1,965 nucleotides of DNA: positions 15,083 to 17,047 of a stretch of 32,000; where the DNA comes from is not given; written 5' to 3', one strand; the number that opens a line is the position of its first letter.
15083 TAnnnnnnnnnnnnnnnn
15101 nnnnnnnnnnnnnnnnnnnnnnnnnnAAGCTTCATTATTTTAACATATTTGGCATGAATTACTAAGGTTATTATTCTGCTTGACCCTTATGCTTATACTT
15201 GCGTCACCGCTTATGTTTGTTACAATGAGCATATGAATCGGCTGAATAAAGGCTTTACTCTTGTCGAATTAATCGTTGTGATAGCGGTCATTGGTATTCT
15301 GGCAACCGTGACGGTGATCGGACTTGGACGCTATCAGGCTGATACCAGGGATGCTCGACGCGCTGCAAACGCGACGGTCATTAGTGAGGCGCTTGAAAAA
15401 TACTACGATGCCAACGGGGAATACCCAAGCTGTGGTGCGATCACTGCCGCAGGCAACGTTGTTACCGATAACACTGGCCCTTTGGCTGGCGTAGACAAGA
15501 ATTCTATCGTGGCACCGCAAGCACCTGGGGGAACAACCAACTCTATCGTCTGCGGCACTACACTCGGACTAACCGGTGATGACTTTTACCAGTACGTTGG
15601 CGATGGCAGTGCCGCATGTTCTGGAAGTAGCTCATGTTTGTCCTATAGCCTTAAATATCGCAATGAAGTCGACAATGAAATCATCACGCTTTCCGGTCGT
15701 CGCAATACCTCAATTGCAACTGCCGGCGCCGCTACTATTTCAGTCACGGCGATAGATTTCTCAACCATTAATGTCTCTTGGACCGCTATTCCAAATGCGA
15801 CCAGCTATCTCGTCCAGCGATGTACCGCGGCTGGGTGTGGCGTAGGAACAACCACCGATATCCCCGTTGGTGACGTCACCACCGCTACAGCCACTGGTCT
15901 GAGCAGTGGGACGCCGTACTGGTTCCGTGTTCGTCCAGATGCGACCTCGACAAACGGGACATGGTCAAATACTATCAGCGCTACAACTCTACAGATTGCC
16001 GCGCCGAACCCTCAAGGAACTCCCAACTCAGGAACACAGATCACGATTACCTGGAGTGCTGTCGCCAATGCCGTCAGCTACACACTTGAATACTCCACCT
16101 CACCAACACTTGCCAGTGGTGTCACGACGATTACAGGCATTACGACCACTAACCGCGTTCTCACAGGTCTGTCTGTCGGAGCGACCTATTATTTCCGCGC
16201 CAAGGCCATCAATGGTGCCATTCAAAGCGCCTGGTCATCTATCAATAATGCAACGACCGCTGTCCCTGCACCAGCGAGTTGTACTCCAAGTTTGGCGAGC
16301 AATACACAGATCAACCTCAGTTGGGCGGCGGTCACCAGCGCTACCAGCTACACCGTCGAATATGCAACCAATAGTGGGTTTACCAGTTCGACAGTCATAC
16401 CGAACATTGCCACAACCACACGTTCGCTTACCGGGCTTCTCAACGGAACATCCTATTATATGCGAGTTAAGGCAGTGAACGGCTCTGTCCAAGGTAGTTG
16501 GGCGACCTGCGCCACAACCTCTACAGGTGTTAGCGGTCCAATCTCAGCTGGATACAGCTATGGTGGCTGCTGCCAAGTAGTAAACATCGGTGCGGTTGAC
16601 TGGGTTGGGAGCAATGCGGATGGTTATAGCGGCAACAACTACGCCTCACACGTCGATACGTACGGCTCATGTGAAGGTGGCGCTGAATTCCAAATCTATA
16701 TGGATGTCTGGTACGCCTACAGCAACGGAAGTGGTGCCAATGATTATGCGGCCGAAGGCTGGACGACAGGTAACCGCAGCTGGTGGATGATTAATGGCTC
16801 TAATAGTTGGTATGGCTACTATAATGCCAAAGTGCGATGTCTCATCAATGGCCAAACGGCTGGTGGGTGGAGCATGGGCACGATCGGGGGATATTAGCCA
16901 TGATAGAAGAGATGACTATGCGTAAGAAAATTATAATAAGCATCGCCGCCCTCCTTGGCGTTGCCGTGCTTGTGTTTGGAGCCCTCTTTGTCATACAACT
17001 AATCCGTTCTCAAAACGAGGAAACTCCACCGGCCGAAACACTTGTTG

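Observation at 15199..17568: Giant type IV pilin-like protein with three FN3 modules and an aromatic-rich tip domain, followed at a 2-nt gap by a membrane-anchored partner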

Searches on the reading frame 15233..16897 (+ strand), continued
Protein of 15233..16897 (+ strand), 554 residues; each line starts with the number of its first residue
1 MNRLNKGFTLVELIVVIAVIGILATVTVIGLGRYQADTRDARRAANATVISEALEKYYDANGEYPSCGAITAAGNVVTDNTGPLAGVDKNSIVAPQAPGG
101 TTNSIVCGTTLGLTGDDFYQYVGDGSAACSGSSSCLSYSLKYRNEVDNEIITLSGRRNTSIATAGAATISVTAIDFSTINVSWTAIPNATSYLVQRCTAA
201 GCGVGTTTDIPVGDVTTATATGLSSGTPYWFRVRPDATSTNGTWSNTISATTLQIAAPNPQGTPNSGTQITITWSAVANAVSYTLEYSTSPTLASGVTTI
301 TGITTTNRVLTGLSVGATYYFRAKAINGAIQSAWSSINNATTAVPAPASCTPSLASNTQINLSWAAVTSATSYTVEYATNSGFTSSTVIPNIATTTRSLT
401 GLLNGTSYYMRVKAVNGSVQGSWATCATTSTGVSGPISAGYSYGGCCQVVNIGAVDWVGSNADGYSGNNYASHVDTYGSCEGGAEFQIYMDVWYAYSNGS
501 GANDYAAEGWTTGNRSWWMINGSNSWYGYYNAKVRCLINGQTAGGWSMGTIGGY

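Call 79: find_encoding_contigs(protein=P0001, flank=10000, max_places=3)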
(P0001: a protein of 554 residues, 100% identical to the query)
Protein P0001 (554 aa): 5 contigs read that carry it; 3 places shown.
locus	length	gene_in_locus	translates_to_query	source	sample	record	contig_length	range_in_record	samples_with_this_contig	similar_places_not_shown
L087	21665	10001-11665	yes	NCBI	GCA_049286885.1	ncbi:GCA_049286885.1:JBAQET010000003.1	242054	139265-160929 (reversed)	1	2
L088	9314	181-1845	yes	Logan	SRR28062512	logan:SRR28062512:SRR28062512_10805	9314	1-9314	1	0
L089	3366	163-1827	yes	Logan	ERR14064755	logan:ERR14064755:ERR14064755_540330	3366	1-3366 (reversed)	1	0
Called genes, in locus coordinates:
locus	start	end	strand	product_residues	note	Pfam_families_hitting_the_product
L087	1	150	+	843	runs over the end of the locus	PF00690:Cation_ATPase_N, PF00122:E1-E2_ATPase, PF00702:Hydrolase, PF13246:Cation_ATPase, PF08282:Hydrolase_3 (faint), PF00689:Cation_ATPase_C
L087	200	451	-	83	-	-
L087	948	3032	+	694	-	-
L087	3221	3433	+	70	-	PF04070:DUF378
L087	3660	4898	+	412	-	PF00270:DEAD, PF04851:ResIII, PF16203:ERCC3_RAD25_C (weak), PF00271:Helicase_C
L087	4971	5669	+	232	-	PF06541:ABC_trans_CmpB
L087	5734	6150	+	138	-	PF01050:MannoseP_isomer (weak), PF07883:Cupin_2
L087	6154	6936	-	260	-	PF00106:adh_short, PF08659:KR, PF13561:adh_short_C2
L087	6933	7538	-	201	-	-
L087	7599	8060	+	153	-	PF16242:Pyrid_ox_like (weak), PF01243:PNPOx_N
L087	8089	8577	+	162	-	PF01988:VIT1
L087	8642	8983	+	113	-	PF05656:DUF805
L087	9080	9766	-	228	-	PF01177:Asp_Glu_race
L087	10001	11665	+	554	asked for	PF07963:N_methyl, PF16656:Pur_ac_phosph_N (faint), PF16655:PhoD_N (faint), PF00041:fn3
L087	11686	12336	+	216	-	-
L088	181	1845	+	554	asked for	PF07963:N_methyl, PF16656:Pur_ac_phosph_N (faint), PF16655:PhoD_N (faint), PF00041:fn3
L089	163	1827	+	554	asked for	PF07963:N_methyl, PF16656:Pur_ac_phosph_N (faint), PF16655:PhoD_N (faint), PF00041:fn3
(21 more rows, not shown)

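Call 83: find_encoding_contigs(protein=P0055, flank=6000, max_places=1)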
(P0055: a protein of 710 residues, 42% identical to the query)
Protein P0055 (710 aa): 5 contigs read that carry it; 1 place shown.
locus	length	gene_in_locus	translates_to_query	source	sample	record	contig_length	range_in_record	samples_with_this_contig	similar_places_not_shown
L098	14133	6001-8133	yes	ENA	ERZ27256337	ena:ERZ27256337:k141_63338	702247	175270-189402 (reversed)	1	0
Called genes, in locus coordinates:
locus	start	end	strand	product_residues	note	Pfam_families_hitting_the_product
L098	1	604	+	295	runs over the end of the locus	PF23441:SDR, PF00106:adh_short, PF08659:KR, PF13561:adh_short_C2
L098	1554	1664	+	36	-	-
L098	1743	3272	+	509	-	PF13621:Cupin_8 (faint), PF08007:JmjC_2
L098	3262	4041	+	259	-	PF08241:Methyltransf_11 (weak), PF13649:Methyltransf_25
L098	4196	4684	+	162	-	PF00293:NUDIX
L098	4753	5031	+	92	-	-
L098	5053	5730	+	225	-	PF01844:HNH, PF14279:HNH_5, PF13280:WYL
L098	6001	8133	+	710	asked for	PF07963:N_methyl, PF16656:Pur_ac_phosph_N (faint), PF00041:fn3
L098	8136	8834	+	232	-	-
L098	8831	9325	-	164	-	-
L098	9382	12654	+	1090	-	PF00580:UvrD-helicase, PF13245:AAA_19, PF13361:UvrD_C, PF13538:UvrD_C_2 (faint), PF12705:PDDEXK_1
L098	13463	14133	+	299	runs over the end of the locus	PF01207:Dus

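Call 84: find_encoding_contigs(protein=P0091, flank=6000, max_places=1)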
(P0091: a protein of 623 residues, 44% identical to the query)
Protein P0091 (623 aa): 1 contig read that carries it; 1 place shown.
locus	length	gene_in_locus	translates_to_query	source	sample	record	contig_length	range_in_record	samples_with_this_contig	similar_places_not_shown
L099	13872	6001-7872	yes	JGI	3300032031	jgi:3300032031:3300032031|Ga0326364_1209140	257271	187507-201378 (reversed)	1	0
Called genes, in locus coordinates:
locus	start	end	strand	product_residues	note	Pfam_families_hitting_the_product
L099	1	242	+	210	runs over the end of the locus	PF02517:Rce1-like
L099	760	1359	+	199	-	PF03596:Cad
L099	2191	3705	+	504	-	PF13621:Cupin_8 (faint), PF08007:JmjC_2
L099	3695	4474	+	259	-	PF08241:Methyltransf_11 (faint), PF13649:Methyltransf_25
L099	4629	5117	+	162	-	PF00293:NUDIX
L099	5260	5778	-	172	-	-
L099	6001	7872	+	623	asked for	PF07963:N_methyl, PF16656:Pur_ac_phosph_N (faint), PF00041:fn3 (weak), PF16655:PhoD_N (faint), PF00041:fn3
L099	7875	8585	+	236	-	-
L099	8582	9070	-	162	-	-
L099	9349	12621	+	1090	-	PF00580:UvrD-helicase, PF13245:AAA_19, PF13361:UvrD_C, PF13538:UvrD_C_2 (faint), PF12705:PDDEXK_1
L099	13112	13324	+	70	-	-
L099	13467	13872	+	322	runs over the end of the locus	PF01207:Dus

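Call 85: find_encoding_contigs(protein=P0087, flank=6000, max_places=1)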
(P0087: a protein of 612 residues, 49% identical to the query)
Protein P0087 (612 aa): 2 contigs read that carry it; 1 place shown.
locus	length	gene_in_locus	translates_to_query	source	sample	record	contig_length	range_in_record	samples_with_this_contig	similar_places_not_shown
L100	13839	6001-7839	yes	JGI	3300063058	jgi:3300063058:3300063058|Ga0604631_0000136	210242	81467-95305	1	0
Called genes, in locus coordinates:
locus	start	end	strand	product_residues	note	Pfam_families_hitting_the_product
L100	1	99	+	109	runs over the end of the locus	-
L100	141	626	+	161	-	PF00072:Response_reg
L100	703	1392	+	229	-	-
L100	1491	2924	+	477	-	PF07690:MFS_1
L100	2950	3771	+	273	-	PF00248:Aldo_ket_red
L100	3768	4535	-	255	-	PF00535:Glycos_transf_2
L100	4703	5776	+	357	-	-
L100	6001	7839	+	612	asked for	PF07963:N_methyl (weak), PF00041:fn3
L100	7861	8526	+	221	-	-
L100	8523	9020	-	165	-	-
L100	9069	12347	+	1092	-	PF00580:UvrD-helicase, PF13245:AAA_19, PF13361:UvrD_C, PF13538:UvrD_C_2 (faint), PF12705:PDDEXK_1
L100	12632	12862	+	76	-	-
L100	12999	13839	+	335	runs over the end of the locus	PF01207:Dus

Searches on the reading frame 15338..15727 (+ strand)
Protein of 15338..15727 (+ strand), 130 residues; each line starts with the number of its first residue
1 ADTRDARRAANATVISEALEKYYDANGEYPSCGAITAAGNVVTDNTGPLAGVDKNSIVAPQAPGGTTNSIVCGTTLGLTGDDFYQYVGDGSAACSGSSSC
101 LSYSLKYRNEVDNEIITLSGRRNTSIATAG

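Call 70: search_solved_structures(query=A6, max_evalue=1, show_alignments=2)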
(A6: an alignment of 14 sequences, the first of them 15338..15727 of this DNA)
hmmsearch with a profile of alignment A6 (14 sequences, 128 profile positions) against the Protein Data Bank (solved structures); distinct sequences matched with E-value up to 1: 1.
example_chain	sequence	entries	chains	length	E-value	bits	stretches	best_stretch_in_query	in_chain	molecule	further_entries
4d40_A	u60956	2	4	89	0.89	12.9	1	14-38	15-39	PILD PROCESSED PROTEIN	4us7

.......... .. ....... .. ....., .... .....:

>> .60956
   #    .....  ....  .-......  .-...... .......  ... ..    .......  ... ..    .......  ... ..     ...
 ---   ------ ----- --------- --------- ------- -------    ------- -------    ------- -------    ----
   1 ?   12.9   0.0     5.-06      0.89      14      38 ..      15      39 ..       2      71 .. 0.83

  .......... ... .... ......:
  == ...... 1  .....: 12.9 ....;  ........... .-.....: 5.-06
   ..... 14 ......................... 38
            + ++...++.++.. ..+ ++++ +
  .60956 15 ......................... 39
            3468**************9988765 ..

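Call 71: search_protein_families(library=pfam, alignment_id=A6, max_evalue=1)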
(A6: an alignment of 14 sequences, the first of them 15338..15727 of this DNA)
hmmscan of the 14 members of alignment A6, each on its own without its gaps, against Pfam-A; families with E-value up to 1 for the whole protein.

A. member 1, window:15338-15727:+ (130 aa): 1 family
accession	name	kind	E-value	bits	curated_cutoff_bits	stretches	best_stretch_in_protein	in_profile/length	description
PF14475.11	Mso1_Sec1_bdg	-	0.19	11.8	29.1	1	11-27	17-33/40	Sec1-binding region of Mso1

B. families by the number of members that match (of 14 scanned): 9 families
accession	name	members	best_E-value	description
PF14475.11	Mso1_Sec1_bdg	4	0.022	Sec1-binding region of Mso1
PF16191.10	E1_4HB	2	0.012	Ubiquitin-activating enzyme E1 four-helix bundle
PF19177.5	DUF5859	2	0.091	Family of unknown function (DUF5859)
PF02444.21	HEV_ORF1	1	0.05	Hepatitis E virus ORF-2 (Putative capsid protein)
PF00046.35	Homeodomain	1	0.076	Homeodomain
PF18715.7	Phage_spike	1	0.082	Phage spike trimer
PF00734.23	CBM_1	1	0.13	Fungal cellulose binding domain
PF22834.3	Polo_box_4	1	0.16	Polo box domain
PF08334.16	T2SSG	1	0.17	Type II secretion system (T2SS), protein G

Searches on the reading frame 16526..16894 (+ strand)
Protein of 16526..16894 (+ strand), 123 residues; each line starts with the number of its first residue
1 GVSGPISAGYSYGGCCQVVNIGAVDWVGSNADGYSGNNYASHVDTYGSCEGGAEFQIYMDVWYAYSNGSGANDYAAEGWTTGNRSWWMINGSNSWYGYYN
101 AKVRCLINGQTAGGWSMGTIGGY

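Call 27: search_protein_representatives(protein=window:16526-16894:+)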
Query: 123 residues. Proteins with E-value up to 0.001 (for the whole library): 7; up to 1e-10: 1; up to 1e-30: 0. The best 7 are listed.
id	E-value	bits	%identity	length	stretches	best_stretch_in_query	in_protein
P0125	7.6e-14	68.6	40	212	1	2-121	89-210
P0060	4.9e-08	49.8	39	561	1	11-122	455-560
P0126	6.5e-07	46.2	28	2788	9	65-119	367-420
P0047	3.7e-06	43.7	35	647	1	1-123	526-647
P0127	6.2e-06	43.0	34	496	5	53-96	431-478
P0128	1.6e-04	38.4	40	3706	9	65-93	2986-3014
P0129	5.9e-04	36.6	39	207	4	56-95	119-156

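Call 43: predict_structure(alignment_id=A2)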
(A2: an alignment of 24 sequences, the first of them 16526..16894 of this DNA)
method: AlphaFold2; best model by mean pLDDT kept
length: 123 residues; sequences in the alignment: 24
mean_pLDDT: 87.2   pTM: 0.79
mean pLDDT of the five models: 87.2, 86.6, 86.5, 86.4, 85.1
residues with pLDDT >= 90: 61; 70-90: 55; 50-70: 7; < 50: 0
segments of 3 or more residues with pLDDT < 50: none
pLDDT, mean of each block of 10 residues (from residue 1): 87 84 90 89 92 92 79 88 89 78 93 90 68
secondary structure, 60 per line:
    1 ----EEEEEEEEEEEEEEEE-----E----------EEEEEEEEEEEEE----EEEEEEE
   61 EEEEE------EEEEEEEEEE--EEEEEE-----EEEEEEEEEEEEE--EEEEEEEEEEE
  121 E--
elements in order: E5-20 E37-49 E54-65 E72-81 E84-89 E95-107 E110-121

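Call 50: fold_search(model_id=the predicted structure, library=pdb)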
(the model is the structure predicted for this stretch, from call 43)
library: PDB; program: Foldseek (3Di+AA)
matches with E <= 10: 1447; with E <= 0.001: 0
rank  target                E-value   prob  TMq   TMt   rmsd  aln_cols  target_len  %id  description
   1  6byg_A                5.5e-03  0.77  0.29  0.07   9.1       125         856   10  Crystal structure of the nucleophile mutant (E575A) of the GH2 exo-beta-mannanase from Xanthomonas axonopodis pv. citr (released 2018-07-18)
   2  6byc                  5.8e-03  0.60  0.25  0.07   9.3       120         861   12  Crystal structure of the GH2 exo-beta-mannanase from Xanthomonas axonopodis pv. citri (released 2018-07-18)
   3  6byi_A                9.3e-03  0.54  0.25  0.07   9.3       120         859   12  Crystal structure of the acid-base mutant (E477A) of the GH2 exo-beta-mannanase from Xanthomonas axonopodis pv. citri (released 2018-07-18)
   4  5vi0_A                2.2e-02  0.23  0.18  0.09  11.6       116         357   13  Pseudomonas fluorescens alkylpurine DNA glycosylase AlkC bound to DNA containing an abasic site analog (released 2017-10-25)
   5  6bye_A                2.3e-02  0.69  0.31  0.07   9.0       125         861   10  Crystal structure of the GH2 exo-beta-mannanase from Xanthomonas axonopodis pv. citri in complex with mannose (released 2018-07-18)
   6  4jkm_A                2.7e-02  0.77  0.28  0.08   8.8       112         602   10  Crystal Structure of Clostridium perfringens beta-glucuronidase (released 2014-09-17)
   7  6cxs_B                3.9e-02  0.96  0.32  0.08   6.8        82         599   10  Crystal Structure of Clostridium perfringens beta-glucuronidase bound with a novel, potent inhibitor 4-(8-(piperazin-1 (released 2019-04-17)
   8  5t9a_B                4.4e-02  0.35  0.27  0.07  10.8       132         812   14  Crystal structure of BuGH2Cwt (released 2017-09-13)
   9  4um8_A                4.6e-02  0.44  0.27  0.09   8.8       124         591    5  Crystal structure of alpha V beta 6 (released 2014-11-12)
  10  4um8_C                4.9e-02  0.41  0.28  0.09   8.9       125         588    5  Crystal structure of alpha V beta 6 (released 2014-11-12)
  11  6rpt_C                5.4e-02  0.63  0.33  0.35   8.6       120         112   14  Structure of tick complement inhibitor CirpT1 complexed with macroglobubulin domain 4 of human complement C5 (released 2020-01-08)
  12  6djp_A                6.0e-02  0.35  0.28  0.10  10.2       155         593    5  Integrin alpha-v beta-8 in complex with the Fabs 8B8 and 68 (released 2018-07-25)
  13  2vmf_B                6.7e-02  0.30  0.28  0.07   9.8       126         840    6  Structural and biochemical evidence for a boat-like transition state in beta-mannosidases (released 2008-04-01)
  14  5vhv_A                6.7e-02  0.16  0.18  0.10  11.1       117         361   12  Pseudomonas fluorescens alkylpurine DNA glycosylase AlkC bound to DNA containing an oxocarbenium-intermediate analog (released 2017-10-25)
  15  7op6_A                7.4e-02  0.28  0.27  0.07   9.9       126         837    6  Bacteroides thetaiotaomicron mannosidase GH2 with beta-manno-configured cyclophellitol aziridine (released 2022-05-18)
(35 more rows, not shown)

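Call 57: fold_search(model_id=the predicted structure, library=viral)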
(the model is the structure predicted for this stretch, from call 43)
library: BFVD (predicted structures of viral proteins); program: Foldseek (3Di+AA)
matches with E <= 10: 715; with E <= 0.001: 0
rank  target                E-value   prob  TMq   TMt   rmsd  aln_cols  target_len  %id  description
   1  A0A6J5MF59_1          1.3e-02  0.93  0.37  0.09   7.9       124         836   12  Uncharacterized protein [uncultured Caudovirales phage]
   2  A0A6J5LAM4            2.1e-02  0.89  0.35  0.31   7.6       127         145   12  Uncharacterized protein [uncultured Caudovirales phage]
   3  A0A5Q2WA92            2.5e-02  0.92  0.38  0.05   7.9       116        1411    9  (no name in the UniProt tables at hand)
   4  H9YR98                3.4e-02  0.54  0.32  0.25   9.5       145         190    8  (no name in the UniProt tables at hand)
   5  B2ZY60                3.6e-02  0.72  0.33  0.20   7.4       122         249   11  Uncharacterized protein [Ralstonia phage phiRSL1]
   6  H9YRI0                4.3e-02  0.87  0.40  0.30   7.6       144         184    8  (no name in the UniProt tables at hand)
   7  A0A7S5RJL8            5.3e-02  0.69  0.37  0.28   7.2       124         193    6  (no name in the UniProt tables at hand)
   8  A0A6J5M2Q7            5.9e-02  0.91  0.40  0.40   7.0       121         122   12  Uncharacterized protein [uncultured Caudovirales phage]
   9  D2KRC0                7.3e-02  0.72  0.32  0.09   8.8       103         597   10  (no name in the UniProt tables at hand)
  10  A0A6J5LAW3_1          7.7e-02  0.75  0.37  0.07   6.3       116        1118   10  Uncharacterized protein [uncultured Caudovirales phage]
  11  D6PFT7                8.5e-02  0.82  0.39  0.17   6.2       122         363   15  (no name in the UniProt tables at hand)
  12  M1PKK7                9.5e-02  0.25  0.26  0.24  10.5       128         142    9  (no name in the UniProt tables at hand)
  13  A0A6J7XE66            1.0e-01  0.33  0.31  0.08  10.6       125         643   12  Uncharacterized protein [uncultured Caudovirales phage]
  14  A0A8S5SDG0            1.1e-01  0.21  0.24  0.11  14.6       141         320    7  DUF5067 domain-containing protein [Siphoviridae sp. ctrCv3]
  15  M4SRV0                1.1e-01  0.77  0.39  0.31   6.4       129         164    6  (no name in the UniProt tables at hand)
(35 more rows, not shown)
